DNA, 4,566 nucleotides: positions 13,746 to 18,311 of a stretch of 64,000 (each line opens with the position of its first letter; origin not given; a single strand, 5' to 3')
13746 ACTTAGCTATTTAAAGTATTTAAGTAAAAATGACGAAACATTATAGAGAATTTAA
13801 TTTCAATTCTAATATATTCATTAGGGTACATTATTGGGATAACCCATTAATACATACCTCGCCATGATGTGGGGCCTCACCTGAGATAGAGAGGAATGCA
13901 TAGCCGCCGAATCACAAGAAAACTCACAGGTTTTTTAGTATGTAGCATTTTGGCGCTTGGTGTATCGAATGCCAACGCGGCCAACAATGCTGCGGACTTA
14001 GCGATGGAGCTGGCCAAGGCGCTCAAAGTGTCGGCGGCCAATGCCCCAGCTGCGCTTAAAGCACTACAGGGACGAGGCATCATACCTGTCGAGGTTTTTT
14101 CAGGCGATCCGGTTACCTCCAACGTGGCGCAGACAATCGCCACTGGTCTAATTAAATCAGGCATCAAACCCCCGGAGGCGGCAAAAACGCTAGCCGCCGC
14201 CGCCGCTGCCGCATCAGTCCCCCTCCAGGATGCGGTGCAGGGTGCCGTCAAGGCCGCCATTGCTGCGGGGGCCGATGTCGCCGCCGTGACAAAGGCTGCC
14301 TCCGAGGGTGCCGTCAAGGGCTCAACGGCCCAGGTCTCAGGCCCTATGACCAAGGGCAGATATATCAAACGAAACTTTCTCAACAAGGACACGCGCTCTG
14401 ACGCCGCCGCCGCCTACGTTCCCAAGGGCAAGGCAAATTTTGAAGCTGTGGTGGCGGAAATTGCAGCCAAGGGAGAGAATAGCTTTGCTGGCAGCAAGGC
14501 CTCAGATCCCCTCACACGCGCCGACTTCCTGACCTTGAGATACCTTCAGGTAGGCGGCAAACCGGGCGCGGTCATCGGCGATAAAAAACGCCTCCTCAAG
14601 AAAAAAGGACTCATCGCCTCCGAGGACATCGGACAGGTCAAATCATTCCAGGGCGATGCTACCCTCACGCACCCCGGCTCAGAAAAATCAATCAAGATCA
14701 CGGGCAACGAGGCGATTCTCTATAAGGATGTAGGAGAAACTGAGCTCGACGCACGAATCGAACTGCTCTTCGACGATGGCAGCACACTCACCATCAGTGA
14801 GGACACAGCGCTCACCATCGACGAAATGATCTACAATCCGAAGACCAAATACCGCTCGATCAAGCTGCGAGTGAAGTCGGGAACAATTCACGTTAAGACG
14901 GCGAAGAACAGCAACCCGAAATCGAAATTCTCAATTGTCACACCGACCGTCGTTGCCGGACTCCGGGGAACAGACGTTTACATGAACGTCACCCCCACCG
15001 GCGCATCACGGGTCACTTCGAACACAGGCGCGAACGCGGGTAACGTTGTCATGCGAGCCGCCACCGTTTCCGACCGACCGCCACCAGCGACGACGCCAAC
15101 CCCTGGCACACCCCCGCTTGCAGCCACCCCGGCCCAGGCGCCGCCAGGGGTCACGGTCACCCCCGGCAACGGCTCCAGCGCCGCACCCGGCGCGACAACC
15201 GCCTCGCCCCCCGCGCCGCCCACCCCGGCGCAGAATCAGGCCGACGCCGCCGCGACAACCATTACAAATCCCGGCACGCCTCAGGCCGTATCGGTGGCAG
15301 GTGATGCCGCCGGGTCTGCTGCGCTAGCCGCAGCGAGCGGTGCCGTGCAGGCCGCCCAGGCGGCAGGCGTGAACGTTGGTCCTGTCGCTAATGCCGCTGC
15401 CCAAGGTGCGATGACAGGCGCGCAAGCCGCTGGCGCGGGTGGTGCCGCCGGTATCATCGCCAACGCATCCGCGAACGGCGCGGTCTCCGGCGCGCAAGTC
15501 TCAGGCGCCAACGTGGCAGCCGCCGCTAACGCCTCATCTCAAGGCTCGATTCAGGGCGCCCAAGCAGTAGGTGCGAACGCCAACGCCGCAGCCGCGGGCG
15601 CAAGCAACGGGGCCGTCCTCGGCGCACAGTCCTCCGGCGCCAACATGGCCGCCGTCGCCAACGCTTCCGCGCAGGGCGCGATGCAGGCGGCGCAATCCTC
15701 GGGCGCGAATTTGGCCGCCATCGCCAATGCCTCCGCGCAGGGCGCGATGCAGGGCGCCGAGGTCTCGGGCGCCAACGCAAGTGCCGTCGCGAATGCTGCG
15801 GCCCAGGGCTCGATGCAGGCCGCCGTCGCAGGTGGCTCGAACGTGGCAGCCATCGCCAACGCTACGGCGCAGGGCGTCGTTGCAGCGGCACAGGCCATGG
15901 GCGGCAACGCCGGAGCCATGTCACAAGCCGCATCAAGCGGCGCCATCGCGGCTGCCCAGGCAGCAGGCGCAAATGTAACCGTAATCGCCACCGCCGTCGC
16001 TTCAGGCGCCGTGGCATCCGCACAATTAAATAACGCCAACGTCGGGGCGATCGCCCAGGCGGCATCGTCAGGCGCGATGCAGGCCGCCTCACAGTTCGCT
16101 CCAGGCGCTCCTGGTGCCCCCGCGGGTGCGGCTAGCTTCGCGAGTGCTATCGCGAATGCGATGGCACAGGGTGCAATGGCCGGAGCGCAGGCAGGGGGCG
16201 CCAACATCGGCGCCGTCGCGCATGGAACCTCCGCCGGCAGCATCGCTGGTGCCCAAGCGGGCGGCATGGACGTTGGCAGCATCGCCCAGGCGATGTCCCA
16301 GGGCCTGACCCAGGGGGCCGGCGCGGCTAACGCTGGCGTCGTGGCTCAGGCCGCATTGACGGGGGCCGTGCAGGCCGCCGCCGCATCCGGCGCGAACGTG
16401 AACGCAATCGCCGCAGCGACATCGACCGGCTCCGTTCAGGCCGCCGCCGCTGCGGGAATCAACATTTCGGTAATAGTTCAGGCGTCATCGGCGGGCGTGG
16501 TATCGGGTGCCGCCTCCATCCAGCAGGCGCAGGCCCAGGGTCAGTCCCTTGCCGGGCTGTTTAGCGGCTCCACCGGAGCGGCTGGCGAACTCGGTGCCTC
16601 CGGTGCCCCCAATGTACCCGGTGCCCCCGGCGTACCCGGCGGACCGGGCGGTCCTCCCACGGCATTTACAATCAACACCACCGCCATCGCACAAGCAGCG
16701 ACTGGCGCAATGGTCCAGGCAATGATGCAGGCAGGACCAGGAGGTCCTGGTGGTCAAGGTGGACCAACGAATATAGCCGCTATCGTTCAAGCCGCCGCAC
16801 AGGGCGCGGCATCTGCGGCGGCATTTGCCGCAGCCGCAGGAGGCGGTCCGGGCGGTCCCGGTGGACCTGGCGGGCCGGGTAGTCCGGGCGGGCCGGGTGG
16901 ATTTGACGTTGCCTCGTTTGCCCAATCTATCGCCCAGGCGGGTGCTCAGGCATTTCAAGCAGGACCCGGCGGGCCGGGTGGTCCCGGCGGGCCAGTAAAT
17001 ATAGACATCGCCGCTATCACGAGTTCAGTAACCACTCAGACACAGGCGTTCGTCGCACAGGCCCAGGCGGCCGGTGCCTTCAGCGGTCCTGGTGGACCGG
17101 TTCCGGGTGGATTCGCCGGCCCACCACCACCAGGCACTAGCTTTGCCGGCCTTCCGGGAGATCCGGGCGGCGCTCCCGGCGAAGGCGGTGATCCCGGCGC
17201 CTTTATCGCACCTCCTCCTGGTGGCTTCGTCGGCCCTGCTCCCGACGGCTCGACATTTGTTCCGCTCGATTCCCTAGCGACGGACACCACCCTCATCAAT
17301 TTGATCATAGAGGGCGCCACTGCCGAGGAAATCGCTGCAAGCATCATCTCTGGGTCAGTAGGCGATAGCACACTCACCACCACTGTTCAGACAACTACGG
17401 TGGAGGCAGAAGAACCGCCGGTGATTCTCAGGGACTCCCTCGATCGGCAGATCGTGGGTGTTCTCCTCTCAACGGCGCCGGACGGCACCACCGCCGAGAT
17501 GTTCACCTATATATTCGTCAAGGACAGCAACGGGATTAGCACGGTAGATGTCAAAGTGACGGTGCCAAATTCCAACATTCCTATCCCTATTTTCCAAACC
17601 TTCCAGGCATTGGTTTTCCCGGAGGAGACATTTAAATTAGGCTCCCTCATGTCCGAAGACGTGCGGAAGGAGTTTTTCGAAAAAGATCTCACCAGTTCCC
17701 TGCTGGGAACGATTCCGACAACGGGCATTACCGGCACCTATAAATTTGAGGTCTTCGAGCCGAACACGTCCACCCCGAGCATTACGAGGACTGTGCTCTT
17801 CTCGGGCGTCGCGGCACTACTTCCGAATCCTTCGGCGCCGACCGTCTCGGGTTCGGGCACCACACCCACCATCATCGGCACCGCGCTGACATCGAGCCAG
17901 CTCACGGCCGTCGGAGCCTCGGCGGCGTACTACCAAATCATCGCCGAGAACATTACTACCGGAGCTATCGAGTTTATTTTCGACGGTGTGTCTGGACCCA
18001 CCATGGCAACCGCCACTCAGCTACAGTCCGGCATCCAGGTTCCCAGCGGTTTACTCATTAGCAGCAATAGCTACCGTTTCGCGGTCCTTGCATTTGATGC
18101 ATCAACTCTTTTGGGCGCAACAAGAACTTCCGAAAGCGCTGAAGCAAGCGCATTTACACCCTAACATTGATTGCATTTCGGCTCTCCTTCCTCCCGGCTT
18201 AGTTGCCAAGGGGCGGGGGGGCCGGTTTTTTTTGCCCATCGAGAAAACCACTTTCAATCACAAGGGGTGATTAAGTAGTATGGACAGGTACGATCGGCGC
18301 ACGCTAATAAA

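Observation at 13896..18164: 1422-aa secreted FecR-domain protein built around an uncharged Ala/Gly/Gln/Asn 11/22-residue repeat array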

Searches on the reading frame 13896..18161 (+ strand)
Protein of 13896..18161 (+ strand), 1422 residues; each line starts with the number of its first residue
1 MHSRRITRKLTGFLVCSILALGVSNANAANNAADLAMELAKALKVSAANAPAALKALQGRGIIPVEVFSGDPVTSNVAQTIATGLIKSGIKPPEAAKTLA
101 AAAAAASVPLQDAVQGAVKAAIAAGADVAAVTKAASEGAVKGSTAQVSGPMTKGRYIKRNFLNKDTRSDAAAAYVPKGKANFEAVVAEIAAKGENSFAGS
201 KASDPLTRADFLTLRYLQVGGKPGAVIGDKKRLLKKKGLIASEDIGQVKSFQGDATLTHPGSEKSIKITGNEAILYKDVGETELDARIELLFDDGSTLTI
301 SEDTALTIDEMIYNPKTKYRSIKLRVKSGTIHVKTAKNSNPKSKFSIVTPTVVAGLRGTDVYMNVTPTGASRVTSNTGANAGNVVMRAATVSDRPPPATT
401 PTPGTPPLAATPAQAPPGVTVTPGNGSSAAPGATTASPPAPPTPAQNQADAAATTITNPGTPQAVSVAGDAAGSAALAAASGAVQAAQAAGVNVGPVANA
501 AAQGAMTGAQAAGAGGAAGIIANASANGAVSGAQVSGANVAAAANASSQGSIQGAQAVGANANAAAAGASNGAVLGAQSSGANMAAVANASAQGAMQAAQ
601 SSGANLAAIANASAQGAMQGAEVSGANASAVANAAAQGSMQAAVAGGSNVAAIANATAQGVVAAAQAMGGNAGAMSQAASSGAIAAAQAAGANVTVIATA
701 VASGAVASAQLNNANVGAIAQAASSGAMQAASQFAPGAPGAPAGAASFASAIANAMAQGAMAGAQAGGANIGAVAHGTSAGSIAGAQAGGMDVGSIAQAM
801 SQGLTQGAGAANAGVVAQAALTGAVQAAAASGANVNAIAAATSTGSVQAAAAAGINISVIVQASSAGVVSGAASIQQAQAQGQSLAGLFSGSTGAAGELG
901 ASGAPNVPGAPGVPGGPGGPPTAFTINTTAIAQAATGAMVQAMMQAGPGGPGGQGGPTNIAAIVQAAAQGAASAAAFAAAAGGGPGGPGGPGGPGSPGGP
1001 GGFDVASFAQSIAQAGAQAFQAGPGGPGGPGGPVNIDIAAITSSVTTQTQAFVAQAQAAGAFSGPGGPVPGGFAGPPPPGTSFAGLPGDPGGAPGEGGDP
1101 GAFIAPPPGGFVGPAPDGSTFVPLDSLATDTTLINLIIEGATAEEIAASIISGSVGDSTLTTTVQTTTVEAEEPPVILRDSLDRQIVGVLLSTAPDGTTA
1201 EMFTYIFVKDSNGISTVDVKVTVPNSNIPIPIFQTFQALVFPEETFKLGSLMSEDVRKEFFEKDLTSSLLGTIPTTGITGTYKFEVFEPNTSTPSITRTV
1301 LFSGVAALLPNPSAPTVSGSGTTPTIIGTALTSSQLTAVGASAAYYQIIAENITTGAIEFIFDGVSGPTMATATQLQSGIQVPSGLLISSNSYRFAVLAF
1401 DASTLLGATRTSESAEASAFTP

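Call 3: search_protein_families(library=pfam, proteins=[window:13896-18161:+], max_evalue=1)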
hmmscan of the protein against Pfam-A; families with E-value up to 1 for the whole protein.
window:13896-18161:+ (1422 aa): 2 families
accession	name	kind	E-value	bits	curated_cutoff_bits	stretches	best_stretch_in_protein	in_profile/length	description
PF04773.18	FecR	-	3.3e-12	47.1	24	1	281-373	4-89/97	FecR protein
PF09738.14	LRRFIP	-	0.047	13.4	28.2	1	229-298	171-235/300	LRRFIP family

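Call 4: search_protein_families(library=ncbifam, proteins=[window:13896-18161:+], max_evalue=1)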
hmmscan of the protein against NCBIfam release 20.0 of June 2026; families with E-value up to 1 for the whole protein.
window:13896-18161:+ (1422 aa): 3 families
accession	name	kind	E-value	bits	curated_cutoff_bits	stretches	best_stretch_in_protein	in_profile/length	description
NF047849.1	Lsa33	exception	3.7e-12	46.1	420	1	253-376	37-159/310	surface adhesin Lsa33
NF033165.1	lipo_LipL45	exception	3.8e-10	39.4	350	1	281-381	74-172/391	lipoprotein LipL45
NF047876.1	Lsa19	exception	1.5e-05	24.9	250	1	268-365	29-118/182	adhesin Lsa19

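Call 7: find_encoding_contigs(protein=window:13896-18161:+, flank=10000, max_places=6)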
Protein window:13896-18161:+ (1422 aa): no gene with exactly this product is on record in the collection.

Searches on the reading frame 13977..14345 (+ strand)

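Call 32: search_protein_families(library=pfam, proteins=[window:13977-14345:+], max_evalue=10)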
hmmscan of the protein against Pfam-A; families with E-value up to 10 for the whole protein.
window:13977-14345:+ (123 aa): 4 families
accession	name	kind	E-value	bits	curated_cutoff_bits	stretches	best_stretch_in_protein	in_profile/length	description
PF12802.13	MarR_2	-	0.061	13.9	27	1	6-36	19-50/61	MarR family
PF01047.28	MarR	-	0.13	12.7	24.6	1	11-36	22-47/59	MarR family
PF00392.27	GntR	-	0.18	11.9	27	1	10-39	28-57/64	Bacterial regulatory proteins, gntR family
PF07704.17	PSK_trans_fac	-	6.3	8.2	28.3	1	63-96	5-38/82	Rv0623-like transcription factor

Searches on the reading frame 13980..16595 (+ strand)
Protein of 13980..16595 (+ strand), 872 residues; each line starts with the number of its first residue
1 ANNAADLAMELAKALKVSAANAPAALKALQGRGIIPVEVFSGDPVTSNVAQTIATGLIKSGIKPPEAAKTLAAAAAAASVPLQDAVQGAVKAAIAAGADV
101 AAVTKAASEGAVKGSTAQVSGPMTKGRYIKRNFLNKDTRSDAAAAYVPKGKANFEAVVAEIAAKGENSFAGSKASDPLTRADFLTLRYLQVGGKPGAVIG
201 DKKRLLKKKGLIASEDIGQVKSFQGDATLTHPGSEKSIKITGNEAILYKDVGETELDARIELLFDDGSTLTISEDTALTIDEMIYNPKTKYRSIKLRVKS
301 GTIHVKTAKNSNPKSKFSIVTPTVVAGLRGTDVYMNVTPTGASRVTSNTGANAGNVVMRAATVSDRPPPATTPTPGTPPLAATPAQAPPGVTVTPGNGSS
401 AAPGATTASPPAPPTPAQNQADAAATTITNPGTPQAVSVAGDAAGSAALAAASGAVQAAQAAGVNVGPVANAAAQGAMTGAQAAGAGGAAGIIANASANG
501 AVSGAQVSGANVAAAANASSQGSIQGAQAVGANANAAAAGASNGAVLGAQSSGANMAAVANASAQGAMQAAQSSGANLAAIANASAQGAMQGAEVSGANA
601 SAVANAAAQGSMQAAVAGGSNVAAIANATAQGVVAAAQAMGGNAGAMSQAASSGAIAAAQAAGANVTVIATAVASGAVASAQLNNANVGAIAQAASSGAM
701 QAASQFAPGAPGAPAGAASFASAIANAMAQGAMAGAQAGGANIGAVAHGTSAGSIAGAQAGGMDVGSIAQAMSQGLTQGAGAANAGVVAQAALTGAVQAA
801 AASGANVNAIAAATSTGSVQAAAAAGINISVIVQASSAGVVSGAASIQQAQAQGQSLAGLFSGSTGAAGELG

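Call 65: predict_structure(alignment_id=A10)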
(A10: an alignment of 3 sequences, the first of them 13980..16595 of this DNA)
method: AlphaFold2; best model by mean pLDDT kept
length: 872 residues; sequences in the alignment: 3
mean_pLDDT: 47.2   pTM: 0.35
mean pLDDT of the five models: 47.2, 44.2, 42.8, 42.2, 40.1
residues with pLDDT >= 90: 1; 70-90: 98; 50-70: 248; < 50: 525
segments of 3 or more residues with pLDDT < 50: 116-182, 193-203, 212-480, 484-491, 653-657, 674-691, 695-724, 726-746, 750-768, 773-778, 780-785, 802-807, 816-819, 822-829, 837-872
pLDDT, mean of each block of 10 residues (from residue 1): 76 84 86 83 80 87 86 78 75 81 67 48 34 35 34 37 41 39 51 47 52 34 25 26 24 26 35 33 32 37 36 32 28 33 32 29 30 35 33 29 29 35 31 26 24 25 35 42 45 50 57 57 60 60 58 58 57 58 58 62 60 60 60 56 60 52 55 47 45 46 34 33 46 41 47 44 46 48 49 52 48 52 46 50 38 39 36 27
secondary structure, 60 per line:
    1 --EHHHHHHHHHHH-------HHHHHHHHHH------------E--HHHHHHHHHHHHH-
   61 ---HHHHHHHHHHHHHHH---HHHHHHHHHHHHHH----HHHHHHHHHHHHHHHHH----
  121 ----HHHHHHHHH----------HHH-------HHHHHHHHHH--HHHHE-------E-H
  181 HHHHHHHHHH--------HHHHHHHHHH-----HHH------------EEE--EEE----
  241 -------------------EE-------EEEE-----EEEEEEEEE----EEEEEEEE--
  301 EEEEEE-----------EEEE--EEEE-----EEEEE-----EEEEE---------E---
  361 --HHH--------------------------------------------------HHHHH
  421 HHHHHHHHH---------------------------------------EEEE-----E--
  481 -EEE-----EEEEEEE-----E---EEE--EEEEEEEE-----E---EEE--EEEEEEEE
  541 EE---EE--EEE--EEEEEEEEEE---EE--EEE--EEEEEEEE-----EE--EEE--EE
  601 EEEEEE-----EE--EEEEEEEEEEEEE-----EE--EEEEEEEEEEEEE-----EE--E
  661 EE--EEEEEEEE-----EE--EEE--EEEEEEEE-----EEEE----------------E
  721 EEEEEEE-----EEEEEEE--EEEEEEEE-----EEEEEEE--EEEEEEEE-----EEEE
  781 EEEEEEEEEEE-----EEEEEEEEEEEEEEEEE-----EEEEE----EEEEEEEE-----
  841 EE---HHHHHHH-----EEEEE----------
elements in order (helices of 4 or more, strands of 3 or more residues): H4-14 H22-31 H47-59 H64-78 H82-95 H100-116 H125-133 H154-163 H166-169 H180-190 H199-208 E229-231 E234-236 E269-272 E278-286 E291-298 E301-306 E318-321 E324-327 E333-337 E343-347 H416-429 E469-472 E482-484 E490-496 E506-508 E511-518 E528-530 E533-542 E550-552 E555-564 E572-574 E577-584 E594-596 E599-606 E616-628 E638-650 E660-662 E665-672 E682-684 E687-694 E700-703 E720-727 E733-739 E742-749 E755-761 E764-771 E777-791 E797-813 E819-823 E828-835 H846-852 E858-862

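Call 70: fold_search(model_id=the predicted structure, library=pdb)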
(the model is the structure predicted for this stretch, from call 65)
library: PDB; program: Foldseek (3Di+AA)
matches with E <= 10: 161; with E <= 0.001: 0
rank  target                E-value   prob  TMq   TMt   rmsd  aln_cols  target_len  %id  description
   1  4xn0                  4.1e-01  0.13  0.13  0.17  14.6       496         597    9  Tailspike protein mutant E372A of E. coli bacteriophage HK620 (released 2016-01-27)
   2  8c50_A                7.1e-01  0.28  0.18  0.29  12.9       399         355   14  Pontibacter korlensis curli subunit CsgA (released 2023-06-28)
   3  6gvr_A                7.8e-01  0.08  0.11  0.15  15.7       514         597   10  TAILSPIKE PROTEIN MUTANT E372Q (DELTA N471/S472) OF E. COLI BACTERIOPHAGE HK620 IN COMPLEX WITH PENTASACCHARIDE (released 2018-07-11)
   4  7a4u                  1.1e+00  0.06  0.05  0.07  22.0       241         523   12  Crystal structure of lid-truncated apo BiP in an oligomeric state (released 2020-12-16)
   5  7a4v                  1.4e+00  0.06  0.05  0.07  22.5       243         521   12  Crystal structure of lid-truncated ADP-bound BiP in an oligomeric state (released 2020-12-16)
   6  6gvp_A                1.8e+00  0.04  0.12  0.15  15.1       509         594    9  TAILSPIKE PROTEIN MUTANT E372Q (DELTA N471/S472) OF E. COLI BACTERIOPHAGE HK620 IN COMPLEX WITH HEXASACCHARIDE (released 2018-07-11)
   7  7udk_A                1.9e+00  0.41  0.10  0.38   8.4       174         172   14  Crystal structure of designed helical repeat protein RPB_LRP2_R4 bound to LRPx4 peptide (released 2023-03-22)
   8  1qa1                  2.1e+00  0.06  0.13  0.18  14.7       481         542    8  TAILSPIKE PROTEIN, MUTANT V331G (released 2000-01-12)
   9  4xml_H                2.2e+00  0.13  0.05  0.17  15.2       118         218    7  Crystal structure of Fab of HIV-1 gp120 V3-specific human monoclonal antibody 2424 (released 2015-07-08)
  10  1tyu_A                2.2e+00  0.06  0.14  0.19  14.4       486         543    9  STRUCTURE OF TAILSPIKE-PROTEIN (released 1997-07-23)
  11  2vfo                  2.5e+00  0.04  0.13  0.18  14.3       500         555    8  Low Temperature Structure of P22 Tailspike Protein Fragment (109-666), Mutant V125L (released 2008-12-16)
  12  7x3k_B                2.9e+00  0.05  0.05  0.07  17.6       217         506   10  Cryo-EM structure of RAC in the State C2 RNC-RAC complex (released 2022-06-29)
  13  2xc1_B                2.9e+00  0.04  0.13  0.15  14.5       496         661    9  Full-length Tailspike Protein Mutant Y108W of Bacteriophage P22 (released 2011-05-04)
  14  6rd4_2                3.4e+00  0.06  0.09  0.13  16.0       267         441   14  CryoEM structure of Polytomella F-ATP synthase, Full dimer, composite map (released 2019-07-03)
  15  5wi9_F                3.4e+00  0.03  0.04  0.12  13.6       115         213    8  Crystal structure of KL with an agonist Fab (released 2018-07-25)
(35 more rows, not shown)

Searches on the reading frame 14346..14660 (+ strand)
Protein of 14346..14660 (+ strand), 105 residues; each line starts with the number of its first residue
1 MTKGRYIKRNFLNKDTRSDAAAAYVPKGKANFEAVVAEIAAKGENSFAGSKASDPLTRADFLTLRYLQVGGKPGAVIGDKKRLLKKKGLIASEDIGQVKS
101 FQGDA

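Call 32: search_protein_families(library=pfam, proteins=[window:14346-14660:+], max_evalue=10)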
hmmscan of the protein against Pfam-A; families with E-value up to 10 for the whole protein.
window:14346-14660:+ (105 aa): 0 families

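Call 36: search_solved_structures(query=A5, max_evalue=10, show_alignments=3)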
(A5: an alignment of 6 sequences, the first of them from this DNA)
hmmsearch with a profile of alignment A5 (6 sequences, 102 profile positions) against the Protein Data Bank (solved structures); distinct sequences matched with E-value up to 10: 1.
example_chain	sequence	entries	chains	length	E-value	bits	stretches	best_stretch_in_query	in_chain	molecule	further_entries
9fn4_A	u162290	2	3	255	0.24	14.8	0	36-86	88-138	Peptidase C39-like domain-containing protein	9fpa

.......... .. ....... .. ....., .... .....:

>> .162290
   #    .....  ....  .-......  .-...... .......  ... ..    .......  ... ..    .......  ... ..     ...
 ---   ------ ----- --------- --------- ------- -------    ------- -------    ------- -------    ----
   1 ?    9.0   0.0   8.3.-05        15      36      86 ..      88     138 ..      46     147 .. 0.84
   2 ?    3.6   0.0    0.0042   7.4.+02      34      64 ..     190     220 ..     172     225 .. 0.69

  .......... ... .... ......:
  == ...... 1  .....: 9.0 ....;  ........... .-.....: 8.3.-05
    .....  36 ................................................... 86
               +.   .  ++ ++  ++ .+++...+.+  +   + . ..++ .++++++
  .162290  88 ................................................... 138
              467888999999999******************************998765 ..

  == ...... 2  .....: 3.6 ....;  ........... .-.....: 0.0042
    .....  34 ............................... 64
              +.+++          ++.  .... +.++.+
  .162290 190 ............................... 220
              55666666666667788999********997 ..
